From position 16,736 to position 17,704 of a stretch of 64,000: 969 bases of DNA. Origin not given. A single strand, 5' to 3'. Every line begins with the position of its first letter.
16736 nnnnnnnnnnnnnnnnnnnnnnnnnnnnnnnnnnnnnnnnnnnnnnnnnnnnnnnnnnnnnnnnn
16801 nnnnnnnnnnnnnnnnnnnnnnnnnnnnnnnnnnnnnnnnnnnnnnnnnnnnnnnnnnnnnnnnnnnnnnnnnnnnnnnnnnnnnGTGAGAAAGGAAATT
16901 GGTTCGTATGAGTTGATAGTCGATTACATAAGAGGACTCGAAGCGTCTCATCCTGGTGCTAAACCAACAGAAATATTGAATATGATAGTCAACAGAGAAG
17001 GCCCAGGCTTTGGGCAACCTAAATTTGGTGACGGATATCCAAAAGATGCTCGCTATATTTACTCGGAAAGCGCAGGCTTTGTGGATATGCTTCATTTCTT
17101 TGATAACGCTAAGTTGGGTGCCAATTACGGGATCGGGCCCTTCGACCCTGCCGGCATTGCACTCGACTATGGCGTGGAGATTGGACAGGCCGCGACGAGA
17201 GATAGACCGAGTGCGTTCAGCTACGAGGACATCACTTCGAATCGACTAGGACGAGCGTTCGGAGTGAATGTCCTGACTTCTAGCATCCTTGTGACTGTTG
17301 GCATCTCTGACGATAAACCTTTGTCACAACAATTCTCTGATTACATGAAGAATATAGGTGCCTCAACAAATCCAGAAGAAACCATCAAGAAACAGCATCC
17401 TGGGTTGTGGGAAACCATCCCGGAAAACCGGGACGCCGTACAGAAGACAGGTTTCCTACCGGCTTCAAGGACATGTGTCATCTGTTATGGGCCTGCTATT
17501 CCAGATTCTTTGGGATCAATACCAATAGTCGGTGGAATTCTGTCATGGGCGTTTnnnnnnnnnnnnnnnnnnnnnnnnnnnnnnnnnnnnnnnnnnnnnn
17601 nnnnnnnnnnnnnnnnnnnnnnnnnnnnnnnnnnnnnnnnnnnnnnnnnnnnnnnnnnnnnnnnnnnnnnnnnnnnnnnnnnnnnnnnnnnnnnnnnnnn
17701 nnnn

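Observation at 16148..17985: Orphan Rhs tip 1: unassignable ~230-aa C-terminal domain, degenerate cleavage motif, and a 4-TM putative immunity gene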

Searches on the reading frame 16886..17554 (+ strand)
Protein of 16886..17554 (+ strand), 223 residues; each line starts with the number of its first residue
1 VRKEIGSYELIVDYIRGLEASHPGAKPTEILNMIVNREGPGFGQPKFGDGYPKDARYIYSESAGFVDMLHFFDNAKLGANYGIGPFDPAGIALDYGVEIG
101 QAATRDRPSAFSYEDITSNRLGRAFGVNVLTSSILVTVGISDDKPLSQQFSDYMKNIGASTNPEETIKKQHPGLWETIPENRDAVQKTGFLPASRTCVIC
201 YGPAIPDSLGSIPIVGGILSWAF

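Call 6: search_protein_families(library=pfam, proteins=[window:16886-17554:+], max_evalue=10)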
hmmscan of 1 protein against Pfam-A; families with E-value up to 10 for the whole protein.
seq(223 aa): 1 family
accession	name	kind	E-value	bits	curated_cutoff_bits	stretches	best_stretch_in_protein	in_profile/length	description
PF13265.11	DUF4056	-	0.0022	17.8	23.6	1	102-136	163-197/266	Protein of unknown function (DUF4056)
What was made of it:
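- On Pfam DUF4056 (PF13265): The score is 17.8 bits against a cut-off of 23.6 (call 6).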

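Call 7: search_solved_structures(query=window:16886-17554:+, max_evalue=10)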
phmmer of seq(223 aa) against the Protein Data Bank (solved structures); distinct sequences matched with E-value up to 10: 1.
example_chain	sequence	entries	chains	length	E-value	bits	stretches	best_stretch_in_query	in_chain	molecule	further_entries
7oyc_D1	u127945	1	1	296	0.14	14.9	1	121-177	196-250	Rpl5-b protein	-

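Call 8: find_homologous_proteins(query=window:16886-17554:+, max_evalue=0.01)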
Query seq(223 aa) (223 aa): 1 proteins with E <= 0.01 among 231 candidates.
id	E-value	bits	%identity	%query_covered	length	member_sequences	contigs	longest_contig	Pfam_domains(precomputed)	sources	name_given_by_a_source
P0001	6.1e-46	175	47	94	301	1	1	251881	-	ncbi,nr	ncbi:MAG: hypothetical protein HYW23_01220, partial [Candidatus Aenigmarchaeota archaeon]|nr:hypothe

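Call 14: find_encoding_contigs(protein=P0001, flank=8000, max_places=4)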
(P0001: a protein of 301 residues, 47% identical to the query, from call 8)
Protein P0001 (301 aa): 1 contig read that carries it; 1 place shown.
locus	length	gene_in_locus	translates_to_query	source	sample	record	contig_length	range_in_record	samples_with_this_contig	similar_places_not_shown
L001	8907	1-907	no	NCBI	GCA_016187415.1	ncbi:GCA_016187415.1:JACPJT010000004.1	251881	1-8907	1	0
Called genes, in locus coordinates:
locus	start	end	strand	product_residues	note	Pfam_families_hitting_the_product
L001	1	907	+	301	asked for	?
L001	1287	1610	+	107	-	-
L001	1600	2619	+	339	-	PF05593:RHS_repeat (faint), PF25023:TEN_YD-shell (weak)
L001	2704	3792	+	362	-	-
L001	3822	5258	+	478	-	PF00413:Peptidase_M10, PF07705:CARDB (weak)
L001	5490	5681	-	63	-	-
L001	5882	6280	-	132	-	PF07884:VKOR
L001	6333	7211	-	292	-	PF06053:DUF929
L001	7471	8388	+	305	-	PF03144:GTP_EFTU_D2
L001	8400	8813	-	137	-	PF00072:Response_reg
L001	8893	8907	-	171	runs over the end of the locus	-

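Call 20: search_protein_representatives(alignment_id=A1)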
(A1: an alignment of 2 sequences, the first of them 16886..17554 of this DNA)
Query: 2 sequences, 240 profile positions. Proteins with E-value up to 0.001 (for the whole library): 187; up to 1e-10: 14; up to 1e-30: 3. The best 150 are listed.
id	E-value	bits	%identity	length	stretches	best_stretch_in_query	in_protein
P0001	6.2e-123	425.5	-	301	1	1-237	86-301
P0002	1.4e-50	188.6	-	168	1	52-236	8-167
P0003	3.5e-34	135.0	-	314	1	3-213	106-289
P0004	2.0e-22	96.4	-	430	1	3-195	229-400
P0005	2.0e-21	93.2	-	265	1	2-220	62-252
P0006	9.9e-20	87.6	-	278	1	3-193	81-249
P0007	2.1e-18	83.3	-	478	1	3-215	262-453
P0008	6.7e-18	81.7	-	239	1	1-191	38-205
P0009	1.2e-17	80.8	-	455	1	3-224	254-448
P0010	1.6e-16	77.2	-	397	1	4-212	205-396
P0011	2.4e-16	76.5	-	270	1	1-196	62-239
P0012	1.7e-14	70.5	-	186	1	2-137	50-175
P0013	4.3e-14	69.2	-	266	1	1-164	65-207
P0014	1.5e-13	67.4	-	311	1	4-188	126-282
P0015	1.3e-10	57.7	-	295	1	2-169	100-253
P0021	1.5e-09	54.3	-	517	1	51-160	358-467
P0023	2.3e-09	53.7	-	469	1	9-136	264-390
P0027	2.2e-08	50.5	-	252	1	50-166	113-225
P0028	2.6e-08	50.3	-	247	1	38-172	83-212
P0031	3.0e-08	50.0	-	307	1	3-136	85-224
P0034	3.9e-08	49.7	-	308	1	56-173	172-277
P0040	1.3e-07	48.0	-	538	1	51-168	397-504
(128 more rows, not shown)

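Call 21: predict_structure(alignment_id=A1)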
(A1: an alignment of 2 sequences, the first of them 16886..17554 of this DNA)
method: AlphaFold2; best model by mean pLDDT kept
length: 223 residues; sequences in the alignment: 2
mean_pLDDT: 46.8   pTM: 0.52
mean pLDDT of the five models: 46.8, 35.5, 35.5, 34.4, 34.3
residues with pLDDT >= 90: 0; 70-90: 45; 50-70: 57; < 50: 121
segments of 3 or more residues with pLDDT < 50: 39-54, 77-138, 182-223
pLDDT, mean of each block of 10 residues (from residue 1): 69 79 76 57 31 56 59 50 30 28 23 26 27 36 74 69 76 65 32 24 24 24 24
secondary structure, 60 per line:
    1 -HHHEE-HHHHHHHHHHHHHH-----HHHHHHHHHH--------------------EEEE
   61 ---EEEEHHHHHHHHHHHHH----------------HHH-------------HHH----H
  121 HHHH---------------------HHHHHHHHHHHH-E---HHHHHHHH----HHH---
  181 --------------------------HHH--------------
elements in order: H8-21 H27-36 E57-60 E64-67 H68-80 H120-124 H146-157 H163-170
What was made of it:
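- Tried and rejected: With only two sequences it was useless (pLDDT 46.8; call 21).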

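Call 23: search_protein_families(library=pfam, proteins=[P0003, P0007, P0015, P0021, P0023, P0027, P0028, P0031, P0034, P0040], max_evalue=0.01)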
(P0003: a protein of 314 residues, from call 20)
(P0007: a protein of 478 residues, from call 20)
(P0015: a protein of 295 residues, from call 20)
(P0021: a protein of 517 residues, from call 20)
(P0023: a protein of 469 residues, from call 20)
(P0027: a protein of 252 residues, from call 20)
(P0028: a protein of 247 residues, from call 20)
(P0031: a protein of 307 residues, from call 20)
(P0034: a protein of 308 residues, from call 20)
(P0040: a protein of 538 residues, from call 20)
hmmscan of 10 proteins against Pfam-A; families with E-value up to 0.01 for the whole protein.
P0003 (314 aa): 0 families

P0007 (478 aa): 1 family
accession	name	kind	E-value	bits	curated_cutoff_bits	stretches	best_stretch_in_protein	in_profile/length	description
PF03527.20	RHS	-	5.5e-05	23.4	27.9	1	156-188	2-34/38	RHS protein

P0015 (295 aa): 0 families

P0021 (517 aa): 3 families
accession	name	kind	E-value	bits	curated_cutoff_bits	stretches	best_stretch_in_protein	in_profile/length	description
PF13385.13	Laminin_G_3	-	1.6e-26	93.7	27.6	1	56-204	1-151/151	Concanavalin A-like lectin/glucanases superfamily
PF02210.31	Laminin_G_2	-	0.0027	18.6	22.9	1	89-179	6-98/126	Laminin G domain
PF00054.30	Laminin_G_1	-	0.0052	17.4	24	1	109-179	27-99/131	Laminin G domain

P0023 (469 aa): 2 families
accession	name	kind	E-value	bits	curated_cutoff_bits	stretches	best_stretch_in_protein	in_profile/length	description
PF05593.20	RHS_repeat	-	2.3e-08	34.7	22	1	25-56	2-33/38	RHS Repeat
PF25023.1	TEN_YD-shell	-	0.0011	17.6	50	1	104-248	753-894/909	Teneurin YD-shell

P0027 (252 aa): 0 families

P0028 (247 aa): 0 families

P0031 (307 aa): 1 family
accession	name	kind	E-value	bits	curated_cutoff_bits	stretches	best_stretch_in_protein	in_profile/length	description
PF13265.11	DUF4056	-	0.0022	17.9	23.6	0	145-163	69-87/266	Protein of unknown function (DUF4056)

P0034 (308 aa): 1 family
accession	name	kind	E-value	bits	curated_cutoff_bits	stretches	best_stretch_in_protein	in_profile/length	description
PF13265.11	DUF4056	-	0.0011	18.8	23.6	0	226-271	168-216/266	Protein of unknown function (DUF4056)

P0040 (538 aa): 1 family
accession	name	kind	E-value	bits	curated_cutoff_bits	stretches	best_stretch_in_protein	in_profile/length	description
PF13265.11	DUF4056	-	0.001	18.9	23.6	0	395-451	59-113/266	Protein of unknown function (DUF4056)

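Call 35: find_homologous_proteins(query=A2, max_evalue=0.00001)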
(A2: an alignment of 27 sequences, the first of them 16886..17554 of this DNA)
Query A2 (27 sequences) (223 aa, profile of the alignment): 201 proteins with E <= 0.00001 among 5335 candidates; the best 120 are listed.
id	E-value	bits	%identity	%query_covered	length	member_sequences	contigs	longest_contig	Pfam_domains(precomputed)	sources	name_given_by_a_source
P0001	3.3e-56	208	47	94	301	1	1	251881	-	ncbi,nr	ncbi:MAG: hypothetical protein HYW23_01220, partial [Candidatus Aenigmarchaeota archaeon]|nr:hypothe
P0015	5.3e-49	185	33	56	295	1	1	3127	-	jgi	jgi:RHS repeat-associated protein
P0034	1.9e-48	183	35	57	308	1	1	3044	-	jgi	jgi:RHS repeat-associated protein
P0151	7.0e-46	175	33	70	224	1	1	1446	-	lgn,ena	-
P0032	3.4e-45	172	28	76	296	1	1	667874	-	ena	-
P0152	6.4e-45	172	32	70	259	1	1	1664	-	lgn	-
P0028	7.2e-44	168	29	70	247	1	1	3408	-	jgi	jgi:hypothetical protein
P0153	8.2e-44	168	36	49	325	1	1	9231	-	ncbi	-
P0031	7.1e-43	165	30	80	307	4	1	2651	-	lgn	-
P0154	8.4e-43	165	33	57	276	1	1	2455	-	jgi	jgi:RHS repeat-associated protein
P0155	1.6e-41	160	34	49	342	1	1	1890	-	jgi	jgi:RHS repeat-associated protein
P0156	4.0e-41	159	34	49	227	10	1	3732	-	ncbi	-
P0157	7.0e-41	158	30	57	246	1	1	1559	-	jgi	jgi:hypothetical protein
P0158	3.1e-40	156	33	49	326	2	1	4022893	-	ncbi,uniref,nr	ncbi:RHS repeat domain-containing protein [Marivirga arenosa]|uniref:RHS repeat-associated core doma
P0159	5.0e-40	156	32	50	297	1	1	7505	-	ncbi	ncbi:MAG: RHS repeat domain-containing protein [Bacteroidales bacterium]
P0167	1.2e-38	151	34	50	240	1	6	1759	PF13265.12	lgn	-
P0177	1.5e-37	147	27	61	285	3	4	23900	PF13265.12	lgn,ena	-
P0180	3.0e-37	146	32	50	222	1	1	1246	PF13265.12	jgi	jgi:hypothetical protein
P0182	3.7e-37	146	32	50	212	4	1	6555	PF13265.12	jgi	jgi:hypothetical protein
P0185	7.3e-37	145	31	50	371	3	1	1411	PF13265.12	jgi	jgi:RHS repeat-associated protein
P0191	1.2e-36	145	30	51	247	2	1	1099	PF13265.12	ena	-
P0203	5.3e-36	142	30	50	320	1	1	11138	PF13265.12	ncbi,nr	ncbi:MAG: hypothetical protein J6X32_09840 [Salinivirgaceae bacterium]|nr:hypothetical protein [Sali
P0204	6.2e-36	142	33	50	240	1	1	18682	PF13265.12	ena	-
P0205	8.6e-36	142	29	50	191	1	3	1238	PF13265.12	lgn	-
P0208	9.8e-36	142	32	51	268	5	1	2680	PF13265.12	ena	-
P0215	2.0e-35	141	32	51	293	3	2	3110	PF13265.12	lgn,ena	-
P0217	2.5e-35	140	28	49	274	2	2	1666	PF13265.12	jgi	jgi:hypothetical protein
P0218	2.5e-35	140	30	51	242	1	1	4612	PF13265.12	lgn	-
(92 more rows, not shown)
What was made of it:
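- Several family members carry a precomputed PF13265 hit (call 35).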

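Call 40: find_related_loci(query=A4, collection=genome_contigs, flank=6000)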
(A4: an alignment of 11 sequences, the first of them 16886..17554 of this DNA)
Query A4 (223 aa) in genome_contigs; peptide patterns used: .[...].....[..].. (x = any residue, [..] = any of these).
73 stretches matched a pattern; 36 encode a relative of the query (tblastn E <= 1e-3); 36 distinct loci.
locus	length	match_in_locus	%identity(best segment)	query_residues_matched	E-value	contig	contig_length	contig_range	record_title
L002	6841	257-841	47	1-209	2e-53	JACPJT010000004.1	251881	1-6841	MAG: Candidatus Aenigmatarchaeota archaeon isolate NC_groundwater_475_Ag_S-0.1um_40_10 S35_SO-1_scaffold_120290, whole g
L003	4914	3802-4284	33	4-179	4e-22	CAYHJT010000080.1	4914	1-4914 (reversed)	MAG TPA_asm: Candidatus Woesearchaeota archaeon isolate ERP119705_co13_255 genome assembly, contig: NODE_21907_length_49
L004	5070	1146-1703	29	2-206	1e-20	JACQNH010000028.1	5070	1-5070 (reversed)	MAG: Candidatus Woesearchaeota archaeon isolate NC_groundwater_1250_Ag_S-0.1um_29_154 S_p1_S3_coassembly_k141_627641, wh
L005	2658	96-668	32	4-208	1e-19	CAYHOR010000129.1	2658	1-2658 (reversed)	MAG TPA_asm: Candidatus Woesearchaeota archaeon isolate ERP119705_co14_558 genome assembly, contig: NODE_97286_length_26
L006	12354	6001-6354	34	2-130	6e-16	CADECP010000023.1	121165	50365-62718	MAG: uncultured Acidobacteria bacterium isolate Acidobacteria sp. RBC074 genome assembly, contig: MAG074_23, whole genom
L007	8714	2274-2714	32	46-196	4e-14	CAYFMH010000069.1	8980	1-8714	MAG TPA_asm: uncultured Candidatus Peribacteria bacterium isolate ERP019367_co2_130 genome assembly, contig: NODE_4732_l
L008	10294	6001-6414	31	2-159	4e-14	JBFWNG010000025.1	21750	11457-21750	MAG: Oligoflexales bacterium isolate CA_2019_TPBF_107 NODE_11475_length_21750_cov_16.529113_TPBF, whole genome shotgun s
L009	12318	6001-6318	37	49-164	1e-13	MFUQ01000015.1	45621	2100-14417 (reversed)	MAG: Candidatus Nomurabacteria bacterium RIFCSPLOWO2_01_FULL_36_10b rifcsplowo2_01_scaffold_6148, whole genome shotgun s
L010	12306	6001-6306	40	56-164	4e-13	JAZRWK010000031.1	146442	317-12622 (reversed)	MAG: Candidatus Cryptobacteroides sp. isolate T1900044952_TA20190005.MAGScoT_cleanbin_000006 SGB_3700_k141_1389053, whol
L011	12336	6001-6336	34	52-165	9e-13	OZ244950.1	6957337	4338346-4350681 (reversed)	MAG: Candidatus Poribacteria bacterium isolate 1741874c-865a-47cd-958f-7fa2b3d0eca7 genome assembly, chromosome: 1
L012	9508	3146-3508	34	55-188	1e-12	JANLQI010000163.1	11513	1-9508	MAG: Saprospiraceae bacterium isolate OTE_38_metabat_221 OTE_38_k141_4315627, whole genome shotgun sequence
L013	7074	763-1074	36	56-165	1e-12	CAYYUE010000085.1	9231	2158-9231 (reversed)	MAG TPA_asm: uncultured Bacteroidaceae bacterium isolate SRP335695_co1_125 genome assembly, contig: NODE_3504_length_923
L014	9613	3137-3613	28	2-183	2e-12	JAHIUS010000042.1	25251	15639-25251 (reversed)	MAG: Patescibacteria group bacterium isolate MM_PC_MetaG.mb.33 MM_PC_MetaG.mb.33_k141_1199392, whole genome shotgun sequ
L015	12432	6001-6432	28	1-161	5e-12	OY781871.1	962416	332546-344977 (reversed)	MAG: Candidatus Gracilibacteria bacterium isolate aa87c5ac-7a06-4bd6-af26-82c4354fe085 genome assembly, chromosome: 1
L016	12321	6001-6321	33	53-165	2e-10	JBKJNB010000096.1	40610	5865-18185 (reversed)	MAG: Candidatus Kapaibacteriota bacterium isolate ant_bin.350 k117_1212172, whole genome shotgun sequence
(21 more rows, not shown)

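Call 42: predict_structure(alignment_id=A3)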
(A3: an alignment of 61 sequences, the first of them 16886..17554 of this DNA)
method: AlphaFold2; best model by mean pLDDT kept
length: 223 residues; sequences in the alignment: 61
mean_pLDDT: 85.2   pTM: 0.84
mean pLDDT of the five models: 85.2, 85.0, 84.6, 84.2, 83.5
residues with pLDDT >= 90: 126; 70-90: 61; 50-70: 20; < 50: 16
segments of 3 or more residues with pLDDT < 50: 135-139, 215-223
pLDDT, mean of each block of 10 residues (from residue 1): 96 97 94 79 73 96 96 93 89 89 86 93 89 51 88 97 97 93 79 87 81 46 37
secondary structure, 60 per line:
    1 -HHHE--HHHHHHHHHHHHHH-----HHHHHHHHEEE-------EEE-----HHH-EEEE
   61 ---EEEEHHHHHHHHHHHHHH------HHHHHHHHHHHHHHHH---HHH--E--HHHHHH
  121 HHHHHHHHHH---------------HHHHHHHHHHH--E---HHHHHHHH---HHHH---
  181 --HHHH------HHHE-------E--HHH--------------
elements in order: H8-21 H27-34 E35-37 E45-47 E57-60 E64-67 H68-81 H88-103 H115-130 H146-156 H163-170 H174-177 H183-186
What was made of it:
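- On CapCone-1 (Lipocone superfamily): The AF2 secondary-structure order fits: strands 35-37, 45-47, 57-60 and 64-67, then helices 68-81, 88-103 and 115-130 (pLDDT 85; call 42).
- Checked: The tail is present and is modelled with low confidence (call 42).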

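Call 46: fold_search(model_id=the predicted structure, library=pdb)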
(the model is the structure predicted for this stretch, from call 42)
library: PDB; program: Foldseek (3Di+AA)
matches with E <= 10: 36; with E <= 0.001: 0
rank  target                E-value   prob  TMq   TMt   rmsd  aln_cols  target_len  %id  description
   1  8jsu_B                1.9e+00  0.06  0.20  0.16  12.5       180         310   13  The crystal structure of TvaE in complex with TvaLP (released 2025-09-03)
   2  3kj2_A                1.9e+00  0.03  0.14  0.19  12.0       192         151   12  Mcl-1 in complex with Bim BH3 mutant F4aE (released 2010-02-16)
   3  3iiu                  3.4e+00  0.03  0.15  0.19   9.9       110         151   10  Structure of the reconstituted Peridinin-Chlorophyll a-Protein (RFPCP) mutant N89L (released 2009-11-24)
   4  1pnk_B                3.8e+00  0.02  0.15  0.09  15.5       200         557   12  PENICILLIN ACYLASE HAS A SINGLE-AMINO-ACID CATALYTIC CENTRE (released 1996-03-16)
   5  4zbi_A                4.5e+00  0.02  0.16  0.20  15.0       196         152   13  Mcl-1 complexed with small molecules (released 2015-04-29)
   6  3t69_A                5.0e+00  0.08  0.22  0.17  11.7       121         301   15  Crystal structure of a putative 2-dehydro-3-deoxygalactonokinase protein from Sinorhizobium meliloti (released 2011-08-17)
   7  6p3p                  5.0e+00  0.01  0.13  0.18  13.6       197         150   10  Crystal structure of Mcl-1 in complex with compound 65 (released 2019-07-03)
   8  6udy_B                5.0e+00  0.01  0.13  0.18  13.4       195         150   10  X-ray co-crystal structure of compound 5 with Mcl-1 (released 2019-12-11)
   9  6mbd_B                5.0e+00  0.01  0.15  0.18  12.7       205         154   14  Human Mcl-1 in complex with the designed peptide dM1 (released 2019-03-06)
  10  6qzb                  5.0e+00  0.01  0.12  0.17  13.9       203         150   10  Structure of Mcl-1 in complex with compound 8d (released 2019-08-07)
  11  7jzw_B                5.3e+00  0.07  0.13  0.10   5.4        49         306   20  Cryo-EM structure of CRISPR-Cas surveillance complex with AcrIF4 (released 2020-12-30)
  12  5h3i_A                5.3e+00  0.02  0.12  0.24  13.9       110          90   14  Crystal Structure of Oryza sativa Acyl-CoA-Binding Protein 2 (released 2017-05-17)
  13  1g5m                  5.6e+00  0.03  0.24  0.28  11.8       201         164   12  HUMAN BCL-2, ISOFORM 1 (released 2001-03-21)
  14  1kec_B                5.9e+00  0.02  0.16  0.10  12.2       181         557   13  PENICILLIN ACYLASE MUTANT WITH PHENYL PROPRIONIC ACID (released 2003-09-02)
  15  8s0e_7                6.6e+00  0.02  0.15  0.10  16.3       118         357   14  H. sapiens OCCM bound to double stranded DNA (released 2024-10-02)
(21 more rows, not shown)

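Call 61: search_solved_structures(query=A2, max_evalue=10)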
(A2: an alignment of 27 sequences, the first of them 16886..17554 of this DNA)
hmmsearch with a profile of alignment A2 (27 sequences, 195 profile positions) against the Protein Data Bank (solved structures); distinct sequences matched with E-value up to 10: 0.
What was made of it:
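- Checked: It has no PDB match by sequence (calls 7, 61).
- Tried and rejected: PDB searches. phmmer and a profile against PDB sequences found nothing (calls 7, 61).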

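Call 76: find_encoding_contigs(protein=P0009, flank=3000, max_places=3)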
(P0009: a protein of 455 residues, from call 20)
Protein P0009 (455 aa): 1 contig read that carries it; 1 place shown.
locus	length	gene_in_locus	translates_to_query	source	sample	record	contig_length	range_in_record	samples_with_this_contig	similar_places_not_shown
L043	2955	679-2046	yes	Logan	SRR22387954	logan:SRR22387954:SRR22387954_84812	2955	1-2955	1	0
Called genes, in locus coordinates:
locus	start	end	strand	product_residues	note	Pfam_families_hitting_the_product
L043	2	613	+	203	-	?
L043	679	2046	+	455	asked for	PF25023:TEN_YD-shell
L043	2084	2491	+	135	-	-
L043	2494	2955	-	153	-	?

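Call 77: find_encoding_contigs(protein=P0003, flank=2500, max_places=2)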
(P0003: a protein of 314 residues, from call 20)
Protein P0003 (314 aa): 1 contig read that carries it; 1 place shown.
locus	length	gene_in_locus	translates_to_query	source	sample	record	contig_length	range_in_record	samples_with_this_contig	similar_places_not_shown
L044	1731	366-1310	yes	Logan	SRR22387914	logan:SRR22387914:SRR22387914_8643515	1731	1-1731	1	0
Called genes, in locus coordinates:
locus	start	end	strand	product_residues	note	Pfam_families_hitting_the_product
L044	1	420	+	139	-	?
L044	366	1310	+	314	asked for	-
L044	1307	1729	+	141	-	?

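Call 78: find_encoding_contigs(protein=P0007, flank=2500, max_places=2)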
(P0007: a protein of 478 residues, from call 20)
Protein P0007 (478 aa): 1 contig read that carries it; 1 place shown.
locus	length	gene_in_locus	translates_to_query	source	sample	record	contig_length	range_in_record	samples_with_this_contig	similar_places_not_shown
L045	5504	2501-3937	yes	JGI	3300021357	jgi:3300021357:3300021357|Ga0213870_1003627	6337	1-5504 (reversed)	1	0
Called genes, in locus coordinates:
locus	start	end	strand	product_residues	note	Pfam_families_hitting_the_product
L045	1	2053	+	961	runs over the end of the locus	?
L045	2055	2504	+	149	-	-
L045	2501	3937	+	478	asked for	PF25023:TEN_YD-shell (weak)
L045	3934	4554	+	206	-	-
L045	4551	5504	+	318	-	?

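Call 79: find_encoding_contigs(protein=P0011, flank=2500, max_places=2)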
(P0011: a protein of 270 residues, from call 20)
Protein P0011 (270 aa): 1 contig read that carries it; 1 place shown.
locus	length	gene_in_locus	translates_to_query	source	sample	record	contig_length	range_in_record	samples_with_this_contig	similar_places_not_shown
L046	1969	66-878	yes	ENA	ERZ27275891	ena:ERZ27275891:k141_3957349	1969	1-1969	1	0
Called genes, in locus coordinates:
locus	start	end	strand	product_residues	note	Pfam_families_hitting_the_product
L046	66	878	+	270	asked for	-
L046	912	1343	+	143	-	-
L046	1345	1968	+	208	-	?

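Call 80: find_encoding_contigs(protein=P0013, flank=2500, max_places=2)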
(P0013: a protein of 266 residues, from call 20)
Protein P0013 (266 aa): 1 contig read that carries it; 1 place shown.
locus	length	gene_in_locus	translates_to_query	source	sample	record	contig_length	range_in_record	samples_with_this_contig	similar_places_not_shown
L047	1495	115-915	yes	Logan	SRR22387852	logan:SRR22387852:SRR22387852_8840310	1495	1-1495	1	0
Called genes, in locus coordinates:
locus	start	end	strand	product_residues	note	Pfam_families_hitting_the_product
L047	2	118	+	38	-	?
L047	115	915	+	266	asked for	-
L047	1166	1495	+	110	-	?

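Call 81: find_encoding_contigs(protein=P0008, flank=2500, max_places=2)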
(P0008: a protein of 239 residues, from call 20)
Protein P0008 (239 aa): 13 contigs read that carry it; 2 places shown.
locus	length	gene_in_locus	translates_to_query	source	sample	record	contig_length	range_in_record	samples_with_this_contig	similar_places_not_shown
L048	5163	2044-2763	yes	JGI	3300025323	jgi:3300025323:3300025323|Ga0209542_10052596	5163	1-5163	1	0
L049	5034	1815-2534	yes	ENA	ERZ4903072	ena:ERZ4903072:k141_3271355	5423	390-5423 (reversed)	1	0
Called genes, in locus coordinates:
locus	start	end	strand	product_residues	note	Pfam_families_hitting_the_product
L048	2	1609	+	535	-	?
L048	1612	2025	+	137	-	-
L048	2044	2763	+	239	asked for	-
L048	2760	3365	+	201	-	-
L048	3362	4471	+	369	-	PF13265:DUF4056 (weak)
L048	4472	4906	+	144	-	-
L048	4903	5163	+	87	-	?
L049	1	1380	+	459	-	?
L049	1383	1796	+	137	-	-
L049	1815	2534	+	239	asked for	-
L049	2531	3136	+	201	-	-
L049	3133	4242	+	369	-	PF13265:DUF4056 (weak)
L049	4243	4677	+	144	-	-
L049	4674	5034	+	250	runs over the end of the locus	?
